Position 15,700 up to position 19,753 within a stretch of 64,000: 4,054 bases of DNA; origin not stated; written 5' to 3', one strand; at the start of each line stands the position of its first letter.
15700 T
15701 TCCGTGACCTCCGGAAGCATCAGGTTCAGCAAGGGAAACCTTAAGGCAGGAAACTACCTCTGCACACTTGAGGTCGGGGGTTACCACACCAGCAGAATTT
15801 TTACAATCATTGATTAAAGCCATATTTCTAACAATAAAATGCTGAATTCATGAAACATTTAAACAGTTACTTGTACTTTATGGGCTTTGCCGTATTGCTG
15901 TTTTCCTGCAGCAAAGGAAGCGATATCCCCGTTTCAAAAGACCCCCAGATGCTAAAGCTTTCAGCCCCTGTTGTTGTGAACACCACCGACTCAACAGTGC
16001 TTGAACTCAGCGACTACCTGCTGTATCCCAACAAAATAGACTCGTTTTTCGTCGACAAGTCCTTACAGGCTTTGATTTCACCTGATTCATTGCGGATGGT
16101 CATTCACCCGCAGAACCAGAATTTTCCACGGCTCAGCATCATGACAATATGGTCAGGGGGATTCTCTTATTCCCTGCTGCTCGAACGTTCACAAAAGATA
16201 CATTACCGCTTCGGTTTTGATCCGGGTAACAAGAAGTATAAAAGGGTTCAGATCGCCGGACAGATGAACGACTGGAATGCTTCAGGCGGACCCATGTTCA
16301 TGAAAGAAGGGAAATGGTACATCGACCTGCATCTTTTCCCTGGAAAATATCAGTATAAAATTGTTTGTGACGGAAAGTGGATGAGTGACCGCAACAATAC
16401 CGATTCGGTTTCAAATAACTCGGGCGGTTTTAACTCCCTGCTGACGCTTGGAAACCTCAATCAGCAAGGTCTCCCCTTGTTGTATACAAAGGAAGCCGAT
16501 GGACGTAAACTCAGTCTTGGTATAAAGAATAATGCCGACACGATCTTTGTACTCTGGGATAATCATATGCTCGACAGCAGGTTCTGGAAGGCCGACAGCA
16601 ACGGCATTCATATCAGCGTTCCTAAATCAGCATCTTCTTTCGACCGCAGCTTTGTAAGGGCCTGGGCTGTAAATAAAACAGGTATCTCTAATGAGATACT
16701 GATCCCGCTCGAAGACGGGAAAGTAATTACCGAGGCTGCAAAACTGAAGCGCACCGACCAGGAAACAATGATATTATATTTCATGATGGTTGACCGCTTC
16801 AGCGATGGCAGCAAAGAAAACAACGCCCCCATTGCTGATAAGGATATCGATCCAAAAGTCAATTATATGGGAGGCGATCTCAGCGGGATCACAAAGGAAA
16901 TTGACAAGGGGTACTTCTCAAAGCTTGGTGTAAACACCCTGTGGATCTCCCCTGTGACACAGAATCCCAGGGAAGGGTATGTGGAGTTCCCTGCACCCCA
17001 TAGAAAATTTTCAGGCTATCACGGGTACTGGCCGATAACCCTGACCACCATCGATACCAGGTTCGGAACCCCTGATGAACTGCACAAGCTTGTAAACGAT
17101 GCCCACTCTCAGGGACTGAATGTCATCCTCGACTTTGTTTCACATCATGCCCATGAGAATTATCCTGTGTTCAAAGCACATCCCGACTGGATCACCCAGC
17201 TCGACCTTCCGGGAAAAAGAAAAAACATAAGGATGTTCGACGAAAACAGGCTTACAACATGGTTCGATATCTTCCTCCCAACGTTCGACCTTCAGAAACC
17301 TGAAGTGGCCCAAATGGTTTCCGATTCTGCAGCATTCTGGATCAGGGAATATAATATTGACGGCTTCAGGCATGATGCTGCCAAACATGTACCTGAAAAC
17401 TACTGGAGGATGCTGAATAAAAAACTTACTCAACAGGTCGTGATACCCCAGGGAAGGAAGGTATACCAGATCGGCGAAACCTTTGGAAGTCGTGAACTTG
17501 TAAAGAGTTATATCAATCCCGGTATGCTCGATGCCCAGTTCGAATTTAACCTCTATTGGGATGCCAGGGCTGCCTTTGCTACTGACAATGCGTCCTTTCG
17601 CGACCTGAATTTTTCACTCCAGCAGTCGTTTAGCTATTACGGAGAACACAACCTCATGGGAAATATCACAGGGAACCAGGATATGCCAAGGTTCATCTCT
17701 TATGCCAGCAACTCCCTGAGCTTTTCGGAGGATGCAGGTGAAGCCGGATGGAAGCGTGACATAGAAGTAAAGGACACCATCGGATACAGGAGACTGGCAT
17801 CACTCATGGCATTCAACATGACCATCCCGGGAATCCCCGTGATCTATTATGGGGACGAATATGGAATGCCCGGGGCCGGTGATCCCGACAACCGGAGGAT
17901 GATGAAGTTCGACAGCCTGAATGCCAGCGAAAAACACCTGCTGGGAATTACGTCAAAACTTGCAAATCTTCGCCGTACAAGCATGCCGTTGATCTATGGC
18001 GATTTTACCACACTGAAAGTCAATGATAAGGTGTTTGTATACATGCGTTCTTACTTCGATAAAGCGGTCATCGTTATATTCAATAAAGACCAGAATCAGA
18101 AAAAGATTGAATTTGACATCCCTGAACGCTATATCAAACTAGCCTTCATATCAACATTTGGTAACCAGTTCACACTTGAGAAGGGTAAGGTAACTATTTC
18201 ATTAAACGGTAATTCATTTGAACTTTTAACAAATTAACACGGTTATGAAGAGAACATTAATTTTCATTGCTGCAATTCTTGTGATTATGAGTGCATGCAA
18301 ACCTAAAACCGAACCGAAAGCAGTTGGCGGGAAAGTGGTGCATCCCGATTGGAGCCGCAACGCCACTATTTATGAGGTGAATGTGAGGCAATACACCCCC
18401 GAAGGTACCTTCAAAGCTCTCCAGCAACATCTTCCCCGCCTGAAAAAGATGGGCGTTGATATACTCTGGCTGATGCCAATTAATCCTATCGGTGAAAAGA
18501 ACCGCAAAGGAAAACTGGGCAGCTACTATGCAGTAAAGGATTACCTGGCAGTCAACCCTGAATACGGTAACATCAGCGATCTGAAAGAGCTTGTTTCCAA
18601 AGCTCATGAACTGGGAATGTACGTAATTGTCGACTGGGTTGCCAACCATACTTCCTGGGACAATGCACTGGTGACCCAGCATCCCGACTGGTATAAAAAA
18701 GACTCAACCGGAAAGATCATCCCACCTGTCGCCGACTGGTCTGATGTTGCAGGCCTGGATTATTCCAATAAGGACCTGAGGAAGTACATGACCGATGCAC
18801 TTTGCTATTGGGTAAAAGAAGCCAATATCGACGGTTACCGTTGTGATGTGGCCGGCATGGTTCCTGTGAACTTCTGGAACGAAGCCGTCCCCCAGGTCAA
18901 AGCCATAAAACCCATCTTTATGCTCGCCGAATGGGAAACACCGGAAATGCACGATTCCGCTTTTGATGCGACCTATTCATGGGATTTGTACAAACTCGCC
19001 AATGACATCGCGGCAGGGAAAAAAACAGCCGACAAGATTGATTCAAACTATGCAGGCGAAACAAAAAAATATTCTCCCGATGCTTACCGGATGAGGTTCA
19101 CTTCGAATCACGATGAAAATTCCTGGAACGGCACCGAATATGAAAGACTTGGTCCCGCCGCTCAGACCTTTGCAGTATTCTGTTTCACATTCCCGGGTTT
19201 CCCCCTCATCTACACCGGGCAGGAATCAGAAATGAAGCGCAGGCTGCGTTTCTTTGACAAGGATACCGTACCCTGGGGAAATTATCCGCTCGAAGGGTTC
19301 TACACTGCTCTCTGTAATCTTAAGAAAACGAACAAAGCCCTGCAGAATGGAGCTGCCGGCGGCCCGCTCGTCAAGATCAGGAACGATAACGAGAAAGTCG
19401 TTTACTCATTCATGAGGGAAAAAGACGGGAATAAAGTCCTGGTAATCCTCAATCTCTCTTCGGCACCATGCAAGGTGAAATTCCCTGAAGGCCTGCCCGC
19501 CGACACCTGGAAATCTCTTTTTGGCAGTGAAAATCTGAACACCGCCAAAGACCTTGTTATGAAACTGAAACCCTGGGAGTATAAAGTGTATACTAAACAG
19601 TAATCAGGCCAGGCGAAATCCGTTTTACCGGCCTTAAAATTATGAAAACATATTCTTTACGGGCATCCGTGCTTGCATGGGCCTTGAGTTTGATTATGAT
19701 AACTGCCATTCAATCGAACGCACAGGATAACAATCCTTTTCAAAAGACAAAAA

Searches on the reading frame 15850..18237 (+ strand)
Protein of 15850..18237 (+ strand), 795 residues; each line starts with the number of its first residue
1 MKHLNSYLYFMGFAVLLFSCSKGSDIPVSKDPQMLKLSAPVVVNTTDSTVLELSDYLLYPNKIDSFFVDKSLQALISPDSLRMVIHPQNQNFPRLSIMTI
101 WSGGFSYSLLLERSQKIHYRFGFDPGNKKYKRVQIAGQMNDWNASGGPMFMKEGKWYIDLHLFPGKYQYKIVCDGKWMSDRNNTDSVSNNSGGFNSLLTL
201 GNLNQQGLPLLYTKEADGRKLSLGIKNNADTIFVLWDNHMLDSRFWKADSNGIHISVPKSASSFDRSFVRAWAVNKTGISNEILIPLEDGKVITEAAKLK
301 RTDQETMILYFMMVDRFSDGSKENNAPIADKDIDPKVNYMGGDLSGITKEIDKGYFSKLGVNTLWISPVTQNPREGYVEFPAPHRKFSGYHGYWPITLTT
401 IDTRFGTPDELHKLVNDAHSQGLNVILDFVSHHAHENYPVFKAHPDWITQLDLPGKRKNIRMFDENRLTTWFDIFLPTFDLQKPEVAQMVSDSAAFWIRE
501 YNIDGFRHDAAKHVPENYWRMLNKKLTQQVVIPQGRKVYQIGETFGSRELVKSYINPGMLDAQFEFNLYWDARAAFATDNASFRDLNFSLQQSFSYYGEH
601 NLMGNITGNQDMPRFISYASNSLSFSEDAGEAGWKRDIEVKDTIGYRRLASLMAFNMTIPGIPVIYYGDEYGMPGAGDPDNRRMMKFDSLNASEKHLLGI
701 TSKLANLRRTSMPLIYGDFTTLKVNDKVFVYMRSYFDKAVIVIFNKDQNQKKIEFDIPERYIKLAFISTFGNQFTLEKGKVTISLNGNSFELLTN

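Call 50: search_protein_families(library=pfam, proteins=[window:15850-18237:+], max_evalue=0.0001)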
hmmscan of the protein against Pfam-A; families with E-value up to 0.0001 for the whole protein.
window:15850-18237:+ (795 aa): 4 families
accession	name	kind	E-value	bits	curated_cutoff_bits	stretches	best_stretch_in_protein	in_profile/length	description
PF00128.31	Alpha-amylase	-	1e-41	144.1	22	1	312-677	2-360/446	Alpha amylase, catalytic domain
PF16561.11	AMPK1_CBM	-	1.5e-07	31.9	26.8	1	131-199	12-78/85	Glycogen recognition site of AMP-activated protein kinase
PF16657.11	Malt_amylase_C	-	3.5e-07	30.7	27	1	717-790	1-73/75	Maltogenic Amylase, C-terminal domain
PF02065.24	Melibiase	-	8.4e-05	22.1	27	0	407-546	102-227/347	Melibiase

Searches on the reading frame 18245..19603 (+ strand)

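Call 50: search_protein_families(library=pfam, proteins=[window:18245-19603:+], max_evalue=0.0001)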
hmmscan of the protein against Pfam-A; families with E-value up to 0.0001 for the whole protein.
window:18245-19603:+ (452 aa): 6 families
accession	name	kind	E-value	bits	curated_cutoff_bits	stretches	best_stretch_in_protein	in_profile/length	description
PF00128.31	Alpha-amylase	-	1.2e-34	120.8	22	1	54-332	16-358/446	Alpha amylase, catalytic domain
PF16657.11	Malt_amylase_C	-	5.7e-10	39.6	27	1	378-447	6-74/75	Maltogenic Amylase, C-terminal domain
PF14701.12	hDGE_amylase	-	3e-06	27.1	27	1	54-148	19-115/439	Glycogen debranching enzyme, glucanotransferase domain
PF23915.1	SusG_C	-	1.3e-05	25.8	27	1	386-445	1-59/62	Alpha-amylase SusG C-terminal domain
PF14871.12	GHL6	-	2.9e-05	24.7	35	1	111-197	43-127/132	Hypothetical glycosyl hydrolase 6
PF02806.24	Alpha-amylase_C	-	8.4e-05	23.3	21.2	0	380-432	5-57/95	Alpha amylase, C-terminal all-beta domain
